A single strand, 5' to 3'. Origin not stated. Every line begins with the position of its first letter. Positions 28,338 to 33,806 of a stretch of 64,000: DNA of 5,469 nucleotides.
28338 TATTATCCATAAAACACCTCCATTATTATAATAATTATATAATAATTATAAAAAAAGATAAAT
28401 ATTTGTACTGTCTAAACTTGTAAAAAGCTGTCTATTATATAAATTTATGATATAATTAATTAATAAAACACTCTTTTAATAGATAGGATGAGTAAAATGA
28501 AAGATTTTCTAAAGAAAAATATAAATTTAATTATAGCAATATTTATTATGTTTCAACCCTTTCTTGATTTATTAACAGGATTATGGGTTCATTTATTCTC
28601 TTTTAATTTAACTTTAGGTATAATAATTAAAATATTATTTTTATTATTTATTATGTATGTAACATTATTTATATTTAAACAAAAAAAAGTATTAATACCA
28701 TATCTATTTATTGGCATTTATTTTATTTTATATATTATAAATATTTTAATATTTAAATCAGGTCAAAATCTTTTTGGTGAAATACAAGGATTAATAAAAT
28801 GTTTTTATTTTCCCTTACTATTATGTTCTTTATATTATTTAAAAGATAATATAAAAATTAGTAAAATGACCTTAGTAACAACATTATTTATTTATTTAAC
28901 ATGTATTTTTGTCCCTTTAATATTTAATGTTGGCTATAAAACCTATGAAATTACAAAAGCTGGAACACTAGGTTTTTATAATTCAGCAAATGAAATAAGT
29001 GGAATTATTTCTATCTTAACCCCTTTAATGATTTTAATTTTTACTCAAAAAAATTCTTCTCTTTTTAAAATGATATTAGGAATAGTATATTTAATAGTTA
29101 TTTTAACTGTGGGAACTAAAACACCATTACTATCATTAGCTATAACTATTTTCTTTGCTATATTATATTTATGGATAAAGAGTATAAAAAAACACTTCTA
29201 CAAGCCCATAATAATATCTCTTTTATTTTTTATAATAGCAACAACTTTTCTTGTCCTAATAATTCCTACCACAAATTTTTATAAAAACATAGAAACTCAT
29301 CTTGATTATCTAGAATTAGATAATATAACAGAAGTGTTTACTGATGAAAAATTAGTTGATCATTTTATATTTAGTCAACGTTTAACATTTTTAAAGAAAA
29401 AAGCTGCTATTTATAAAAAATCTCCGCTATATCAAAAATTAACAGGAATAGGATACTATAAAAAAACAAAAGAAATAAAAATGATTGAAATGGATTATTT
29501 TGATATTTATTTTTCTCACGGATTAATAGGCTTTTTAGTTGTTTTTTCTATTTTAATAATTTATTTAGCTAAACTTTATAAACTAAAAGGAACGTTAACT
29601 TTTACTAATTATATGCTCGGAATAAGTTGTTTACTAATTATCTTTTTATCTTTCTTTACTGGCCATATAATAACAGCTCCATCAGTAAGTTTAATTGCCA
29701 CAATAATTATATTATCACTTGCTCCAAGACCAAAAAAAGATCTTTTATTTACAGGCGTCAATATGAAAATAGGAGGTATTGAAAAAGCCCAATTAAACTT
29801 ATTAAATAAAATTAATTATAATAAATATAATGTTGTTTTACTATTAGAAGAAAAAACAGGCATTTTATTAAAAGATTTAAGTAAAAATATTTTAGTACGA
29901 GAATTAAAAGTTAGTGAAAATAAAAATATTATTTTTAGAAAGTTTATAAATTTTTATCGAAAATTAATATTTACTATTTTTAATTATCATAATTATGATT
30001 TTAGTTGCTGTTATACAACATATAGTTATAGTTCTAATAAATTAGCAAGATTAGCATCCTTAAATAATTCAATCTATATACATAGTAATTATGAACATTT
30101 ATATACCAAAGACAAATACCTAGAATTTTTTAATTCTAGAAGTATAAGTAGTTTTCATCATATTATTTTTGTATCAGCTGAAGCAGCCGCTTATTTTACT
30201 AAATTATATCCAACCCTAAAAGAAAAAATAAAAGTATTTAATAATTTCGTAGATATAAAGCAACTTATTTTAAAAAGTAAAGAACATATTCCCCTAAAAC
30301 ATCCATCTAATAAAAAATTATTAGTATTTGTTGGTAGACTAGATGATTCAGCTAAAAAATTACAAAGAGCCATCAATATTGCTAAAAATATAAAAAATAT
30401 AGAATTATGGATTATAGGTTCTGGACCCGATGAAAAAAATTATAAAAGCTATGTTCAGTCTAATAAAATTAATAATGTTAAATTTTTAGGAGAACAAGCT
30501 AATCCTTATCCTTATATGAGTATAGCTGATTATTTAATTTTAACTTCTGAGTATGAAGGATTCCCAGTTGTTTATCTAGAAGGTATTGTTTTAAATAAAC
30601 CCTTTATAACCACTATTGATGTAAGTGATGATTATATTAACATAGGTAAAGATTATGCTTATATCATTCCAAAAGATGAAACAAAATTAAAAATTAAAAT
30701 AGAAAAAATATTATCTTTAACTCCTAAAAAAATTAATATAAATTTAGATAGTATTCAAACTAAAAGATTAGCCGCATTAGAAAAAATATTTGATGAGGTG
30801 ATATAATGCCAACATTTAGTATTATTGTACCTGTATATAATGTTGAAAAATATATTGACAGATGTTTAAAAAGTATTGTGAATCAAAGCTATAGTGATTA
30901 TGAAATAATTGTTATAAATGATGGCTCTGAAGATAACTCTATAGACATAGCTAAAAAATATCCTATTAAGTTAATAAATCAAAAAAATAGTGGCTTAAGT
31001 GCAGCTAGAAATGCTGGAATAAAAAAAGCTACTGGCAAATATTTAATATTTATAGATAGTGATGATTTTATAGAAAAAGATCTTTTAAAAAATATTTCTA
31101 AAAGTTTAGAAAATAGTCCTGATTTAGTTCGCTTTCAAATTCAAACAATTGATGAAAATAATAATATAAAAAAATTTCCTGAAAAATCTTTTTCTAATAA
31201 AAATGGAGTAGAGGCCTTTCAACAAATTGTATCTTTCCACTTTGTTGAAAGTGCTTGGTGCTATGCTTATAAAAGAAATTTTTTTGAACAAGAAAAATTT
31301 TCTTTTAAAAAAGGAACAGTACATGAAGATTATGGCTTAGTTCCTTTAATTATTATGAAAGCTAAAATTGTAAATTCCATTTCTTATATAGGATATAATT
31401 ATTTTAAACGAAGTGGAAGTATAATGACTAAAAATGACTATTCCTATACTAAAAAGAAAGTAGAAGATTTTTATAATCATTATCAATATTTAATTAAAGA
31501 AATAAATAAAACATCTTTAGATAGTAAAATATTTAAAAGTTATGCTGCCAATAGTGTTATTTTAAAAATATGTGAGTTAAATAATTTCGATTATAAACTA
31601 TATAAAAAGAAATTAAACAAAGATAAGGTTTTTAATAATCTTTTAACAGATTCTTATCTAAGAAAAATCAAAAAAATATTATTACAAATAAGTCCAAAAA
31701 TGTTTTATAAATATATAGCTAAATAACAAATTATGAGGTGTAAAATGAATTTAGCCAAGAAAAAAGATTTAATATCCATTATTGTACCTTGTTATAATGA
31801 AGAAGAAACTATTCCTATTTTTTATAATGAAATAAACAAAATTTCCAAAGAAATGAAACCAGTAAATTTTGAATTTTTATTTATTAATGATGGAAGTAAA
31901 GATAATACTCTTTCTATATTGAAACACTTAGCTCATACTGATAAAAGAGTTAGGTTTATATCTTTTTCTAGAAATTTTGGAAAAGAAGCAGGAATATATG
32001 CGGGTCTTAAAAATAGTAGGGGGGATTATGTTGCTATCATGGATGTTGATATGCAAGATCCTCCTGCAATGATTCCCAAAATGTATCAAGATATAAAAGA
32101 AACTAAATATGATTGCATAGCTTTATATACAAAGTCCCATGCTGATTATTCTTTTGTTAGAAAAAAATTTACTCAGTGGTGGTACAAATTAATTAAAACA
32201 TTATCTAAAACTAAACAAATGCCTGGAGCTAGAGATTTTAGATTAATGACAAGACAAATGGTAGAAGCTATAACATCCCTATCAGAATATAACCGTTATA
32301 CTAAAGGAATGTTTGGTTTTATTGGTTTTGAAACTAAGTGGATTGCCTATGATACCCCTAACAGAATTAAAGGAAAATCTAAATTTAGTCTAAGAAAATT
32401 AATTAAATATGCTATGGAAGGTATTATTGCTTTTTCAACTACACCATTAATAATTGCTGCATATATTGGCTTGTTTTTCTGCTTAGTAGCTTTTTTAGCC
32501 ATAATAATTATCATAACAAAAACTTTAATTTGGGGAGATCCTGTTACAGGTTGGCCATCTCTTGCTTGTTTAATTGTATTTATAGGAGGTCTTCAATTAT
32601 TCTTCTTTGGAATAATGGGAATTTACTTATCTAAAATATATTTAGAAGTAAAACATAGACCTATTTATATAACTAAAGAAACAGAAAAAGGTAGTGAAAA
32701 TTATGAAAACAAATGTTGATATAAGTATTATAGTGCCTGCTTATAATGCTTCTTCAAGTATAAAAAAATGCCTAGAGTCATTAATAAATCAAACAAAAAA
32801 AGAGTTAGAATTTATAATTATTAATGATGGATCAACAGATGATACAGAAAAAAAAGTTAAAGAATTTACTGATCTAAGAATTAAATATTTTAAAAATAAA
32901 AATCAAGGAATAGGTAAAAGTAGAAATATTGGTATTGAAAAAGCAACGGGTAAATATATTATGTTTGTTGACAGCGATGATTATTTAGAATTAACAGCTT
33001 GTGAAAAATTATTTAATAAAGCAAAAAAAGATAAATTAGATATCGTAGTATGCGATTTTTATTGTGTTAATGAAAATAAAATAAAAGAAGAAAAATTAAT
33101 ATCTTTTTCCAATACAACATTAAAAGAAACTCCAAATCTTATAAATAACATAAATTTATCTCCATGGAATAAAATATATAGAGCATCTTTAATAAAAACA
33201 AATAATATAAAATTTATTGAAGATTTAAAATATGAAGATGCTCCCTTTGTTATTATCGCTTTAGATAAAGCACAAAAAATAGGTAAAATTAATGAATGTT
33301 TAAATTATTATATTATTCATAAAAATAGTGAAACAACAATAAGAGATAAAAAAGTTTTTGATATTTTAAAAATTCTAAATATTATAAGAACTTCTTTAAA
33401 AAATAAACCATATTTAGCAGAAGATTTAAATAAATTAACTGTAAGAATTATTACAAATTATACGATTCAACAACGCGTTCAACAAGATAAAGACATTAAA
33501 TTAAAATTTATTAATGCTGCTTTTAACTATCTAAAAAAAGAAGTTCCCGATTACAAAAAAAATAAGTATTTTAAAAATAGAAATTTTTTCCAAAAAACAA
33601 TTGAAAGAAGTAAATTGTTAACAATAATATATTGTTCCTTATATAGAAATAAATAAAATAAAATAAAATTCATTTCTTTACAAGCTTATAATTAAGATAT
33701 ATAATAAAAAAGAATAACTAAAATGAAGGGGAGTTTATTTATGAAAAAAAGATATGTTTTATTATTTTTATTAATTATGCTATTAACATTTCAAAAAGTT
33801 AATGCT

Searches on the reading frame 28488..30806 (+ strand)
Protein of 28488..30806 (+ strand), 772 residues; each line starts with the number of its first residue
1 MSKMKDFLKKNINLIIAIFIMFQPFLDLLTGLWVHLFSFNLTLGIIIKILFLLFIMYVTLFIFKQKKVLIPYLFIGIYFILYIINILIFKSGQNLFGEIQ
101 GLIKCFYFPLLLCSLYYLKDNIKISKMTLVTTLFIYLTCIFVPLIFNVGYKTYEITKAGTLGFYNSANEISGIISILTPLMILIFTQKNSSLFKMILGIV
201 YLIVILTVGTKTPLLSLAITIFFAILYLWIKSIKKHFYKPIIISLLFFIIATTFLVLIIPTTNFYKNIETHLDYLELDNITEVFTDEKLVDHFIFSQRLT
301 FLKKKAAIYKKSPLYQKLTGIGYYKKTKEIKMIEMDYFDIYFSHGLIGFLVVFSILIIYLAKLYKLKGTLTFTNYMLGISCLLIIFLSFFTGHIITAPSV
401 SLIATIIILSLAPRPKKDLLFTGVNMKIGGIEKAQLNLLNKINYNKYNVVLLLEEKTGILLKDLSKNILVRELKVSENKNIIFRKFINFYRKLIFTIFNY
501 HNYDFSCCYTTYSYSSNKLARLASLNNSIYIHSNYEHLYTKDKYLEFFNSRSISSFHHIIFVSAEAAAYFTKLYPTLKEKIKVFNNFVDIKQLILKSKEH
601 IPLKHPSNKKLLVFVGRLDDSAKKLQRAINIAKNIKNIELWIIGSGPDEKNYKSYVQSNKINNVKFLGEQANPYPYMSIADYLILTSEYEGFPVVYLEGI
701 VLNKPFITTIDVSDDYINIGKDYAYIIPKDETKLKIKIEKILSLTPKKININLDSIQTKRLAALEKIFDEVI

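Call 10: search_protein_families(library=pfam, proteins=[window:28488-30806:+], max_evalue=0.01)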
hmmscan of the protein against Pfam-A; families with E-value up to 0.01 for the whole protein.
window:28488-30806:+ (772 aa): 5 families
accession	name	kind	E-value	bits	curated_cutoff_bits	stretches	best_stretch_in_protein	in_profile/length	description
PF13425.11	O-antigen_lig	-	1.8e-45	156.1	31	2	12-277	4-286/462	O-antigen ligase like membrane protein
PF00534.26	Glycos_transf_1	-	2.5e-19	69.9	26.4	1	599-746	5-160/172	Glycosyl transferases group 1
PF13692.12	Glyco_trans_1_4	-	4.3e-18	66.4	27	1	610-742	2-140/142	Glycosyl transferases group 1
PF13439.12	Glyco_transf_4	-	1.1e-05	25.9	28.5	1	428-591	1-169/170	Glycosyltransferase Family 4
PF04932.20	Wzy_C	-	0.00053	20.2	31.7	1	199-352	4-148/149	O-Antigen ligase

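Call 11: search_protein_families(library=ncbifam, proteins=[window:28488-30806:+], max_evalue=0.01)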
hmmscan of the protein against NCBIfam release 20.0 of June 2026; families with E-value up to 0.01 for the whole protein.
window:28488-30806:+ (772 aa): 9 families
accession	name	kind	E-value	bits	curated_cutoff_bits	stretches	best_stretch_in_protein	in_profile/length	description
NF050063.1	ProtGlycPglJ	equivalog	2.3e-15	56.7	500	1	518-741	101-329/363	N-acetylgalactosamine-N,N'-diacetylbacillosaminyl-diphospho-undecaprenol 4-alpha-N-acetylgalactosaminyltransferase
TIGR03999.1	thiol_BshA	equivalog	5.9e-15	55.1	273.7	1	551-709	140-302/375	N-acetyl-alpha-D-glucosaminyl L-malate synthase BshA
NF007396.0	PRK09922.1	equivalog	1.1e-13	50.9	385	1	429-709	16-289/361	lipopolysaccharide 1,6-galactosyltransferase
TIGR03088.1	stp2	hypoth_equivalog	2.6e-12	46.5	409.05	1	426-718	11-312/374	TIGR03088 family PEP-CTERM/XrtA system glycosyltransferase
NF047684.1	TeichurnBiosyTuaC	equivalog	6.6e-11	41.8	550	1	596-743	206-353/391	teichuronic acid biosynthesis protein TuaC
NF041010.1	glycosy_Agl16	equivalog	1.7e-07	30.4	575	1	535-712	113-286/352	glycosylation protein Agl16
TIGR03087.1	stp1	hypoth_equivalog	1.2e-06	27.9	316.65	1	543-684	160-302/397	TIGR03087 family PEP-CTERM/XrtA system glycosyltransferase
NF038011.1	PelF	equivalog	2.1e-05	23.8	100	1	578-709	279-413/489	GT4 family glycosyltransferase PelF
NF041876.1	EPS_EpsE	equivalog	0.0033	16.7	400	1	571-743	178-360/389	exopolysaccharide biosynthesis GT4 family glycosyltransferase EpsE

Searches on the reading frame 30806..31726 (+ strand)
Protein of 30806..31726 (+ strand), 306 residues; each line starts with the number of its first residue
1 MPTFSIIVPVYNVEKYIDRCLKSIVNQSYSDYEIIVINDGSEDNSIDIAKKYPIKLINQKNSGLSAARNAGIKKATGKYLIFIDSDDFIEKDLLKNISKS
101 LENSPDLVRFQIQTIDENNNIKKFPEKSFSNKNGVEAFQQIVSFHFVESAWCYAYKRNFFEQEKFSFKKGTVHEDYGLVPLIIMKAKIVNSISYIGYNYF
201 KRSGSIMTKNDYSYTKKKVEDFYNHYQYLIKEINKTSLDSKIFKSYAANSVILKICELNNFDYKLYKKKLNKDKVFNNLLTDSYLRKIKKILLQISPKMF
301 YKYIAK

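Call 10: search_protein_families(library=pfam, proteins=[window:30806-31726:+], max_evalue=0.01)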
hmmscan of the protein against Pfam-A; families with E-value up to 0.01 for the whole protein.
window:30806-31726:+ (306 aa): 4 families
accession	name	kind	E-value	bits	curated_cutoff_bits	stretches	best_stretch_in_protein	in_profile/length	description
PF00535.33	Glycos_transf_2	-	1.6e-38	132.8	23.3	1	5-160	1-164/168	Glycosyl transferase family 2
PF13641.12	Glyco_tranf_2_3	-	3.1e-14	54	27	1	2-176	1-188/230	Glycosyltransferase like family 2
PF10111.15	Glyco_tranf_2_2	-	1.6e-11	44.6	27.3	1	5-99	1-104/276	Glycosyltransferase like family 2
PF13712.12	Glyco_tranf_2_5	-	0.0038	17.4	27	0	46-105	22-83/210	Glycosyltransferase like family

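Call 11: search_protein_families(library=ncbifam, proteins=[window:30806-31726:+], max_evalue=0.01)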
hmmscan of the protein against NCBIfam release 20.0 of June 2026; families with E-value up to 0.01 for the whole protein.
window:30806-31726:+ (306 aa): 26 families (the best 25 are shown)
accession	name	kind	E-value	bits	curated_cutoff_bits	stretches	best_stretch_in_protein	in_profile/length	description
NF007482.0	PRK10073.1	equivalog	7.3e-39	133.7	423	1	2-239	6-255/334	glycosyltransferase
NF041875.1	EPS_EpsD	equivalog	4.7e-20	72.2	370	1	5-125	2-126/325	exopolysaccharide biosynthesis glycosyltransferase EpsD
NF047683.1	TeichurnBiosyTuaG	equivalog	1.9e-19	70.3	400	1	2-96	6-106/252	teichuronic acid biosynthesis protein TuaG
TIGR03111.1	glyc2_xrt_Gpos1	hypoth_equivalog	3.3e-19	69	363.95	1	2-139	49-194/439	TIGR03111 family XrtG-associated glycosyltransferase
TIGR04283.1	glyco_like_mftF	equivalog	6.5e-19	68.4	182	1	5-125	2-121/221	TIGR04283 family arsenosugar biosynthesis glycosyltransferase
TIGR03937.1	PgaC_IcaA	equivalog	7.1e-19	68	422.3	1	2-107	45-156/407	poly-beta-1,6-N-acetyl-D-glucosamine synthase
TIGR03965.1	mycofact_glyco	equivalog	2.2e-15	56.5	280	1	2-102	74-180/467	mycofactocin biosynthesis glycosyltransferase MftF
NF053739.1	GlytfEpsEBac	equivalog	5.1e-15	55.2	450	1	2-103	1-109/265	glycosyltransferase EpsE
NF038299.1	EPS_HpsN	equivalog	8e-14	51.3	425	1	2-116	1-121/317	hormogonium polysaccharide biosynthesis glycosyltransferase HpsN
NF050050.1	ProtGlycPglI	equivalog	5.6e-13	48.9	500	1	1-121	1-127/306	GalNAc(5)-diNAcBac-PP-undecaprenol beta-1,3-glucosyltransferase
NF041394.1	GtaseAglG_Halo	equivalog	1.7e-12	47.3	440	1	4-104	3-110/304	glucosyl-dolichyl phosphate glucuronosyltransferase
NF038302.1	EPS_HpsE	equivalog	3.3e-11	42.7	300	1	4-108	3-118/307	hormogonium polysaccharide biosynthesis glycosyltransferase HpsE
TIGR04440.1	glyco_TIGR04440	domain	1e-09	38.5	70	1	4-108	2-113/215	TIGR00180 family glycosyltransferase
TIGR04242.1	nodulat_NodC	equivalog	1.9e-09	37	550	1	1-103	47-158/395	chitooligosaccharide synthase NodC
NF007453.0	PRK10018.1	equivalog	3.9e-09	36.6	382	1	2-89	6-99/280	colanic acid biosynthesis glycosyltransferase WcaA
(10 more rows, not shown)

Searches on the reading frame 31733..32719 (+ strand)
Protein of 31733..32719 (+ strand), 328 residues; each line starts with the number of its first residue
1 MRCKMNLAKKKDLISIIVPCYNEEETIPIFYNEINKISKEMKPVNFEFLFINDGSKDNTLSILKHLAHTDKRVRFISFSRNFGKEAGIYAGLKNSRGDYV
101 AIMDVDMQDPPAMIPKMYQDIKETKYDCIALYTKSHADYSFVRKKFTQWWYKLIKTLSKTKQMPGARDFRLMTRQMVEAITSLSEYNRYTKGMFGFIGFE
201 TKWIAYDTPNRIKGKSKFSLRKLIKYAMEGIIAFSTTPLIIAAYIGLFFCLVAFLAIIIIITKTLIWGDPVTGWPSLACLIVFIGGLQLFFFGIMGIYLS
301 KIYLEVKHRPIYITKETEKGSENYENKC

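Call 32: search_protein_families(library=pfam, proteins=[window:31733-32719:+], max_evalue=0.00001)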
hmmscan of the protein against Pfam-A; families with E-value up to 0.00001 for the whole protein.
window:31733-32719:+ (328 aa): 3 families
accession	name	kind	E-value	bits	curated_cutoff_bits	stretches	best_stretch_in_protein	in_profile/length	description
PF00535.33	Glycos_transf_2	-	3.9e-31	108.7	23.3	1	15-169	1-156/168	Glycosyl transferase family 2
PF13641.12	Glyco_tranf_2_3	-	1.7e-08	35.2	27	1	14-172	3-157/230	Glycosyltransferase like family 2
PF10111.15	Glyco_tranf_2_2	-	2.9e-07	30.7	27.3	1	15-119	1-104/276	Glycosyltransferase like family 2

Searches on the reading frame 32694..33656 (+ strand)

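Call 32: search_protein_families(library=pfam, proteins=[window:32694-33656:+], max_evalue=0.00001)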
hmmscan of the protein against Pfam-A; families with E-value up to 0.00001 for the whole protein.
window:32694-33656:+ (320 aa): 3 families
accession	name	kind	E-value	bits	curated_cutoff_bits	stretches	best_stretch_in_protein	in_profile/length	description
PF00535.33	Glycos_transf_2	-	3.7e-38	131.5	23.3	1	11-167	1-164/168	Glycosyl transferase family 2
PF10111.15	Glyco_tranf_2_2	-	2.8e-15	57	27.3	1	11-113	1-109/276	Glycosyltransferase like family 2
PF13641.12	Glyco_tranf_2_3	-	6.4e-10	39.9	27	1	10-124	3-125/230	Glycosyltransferase like family 2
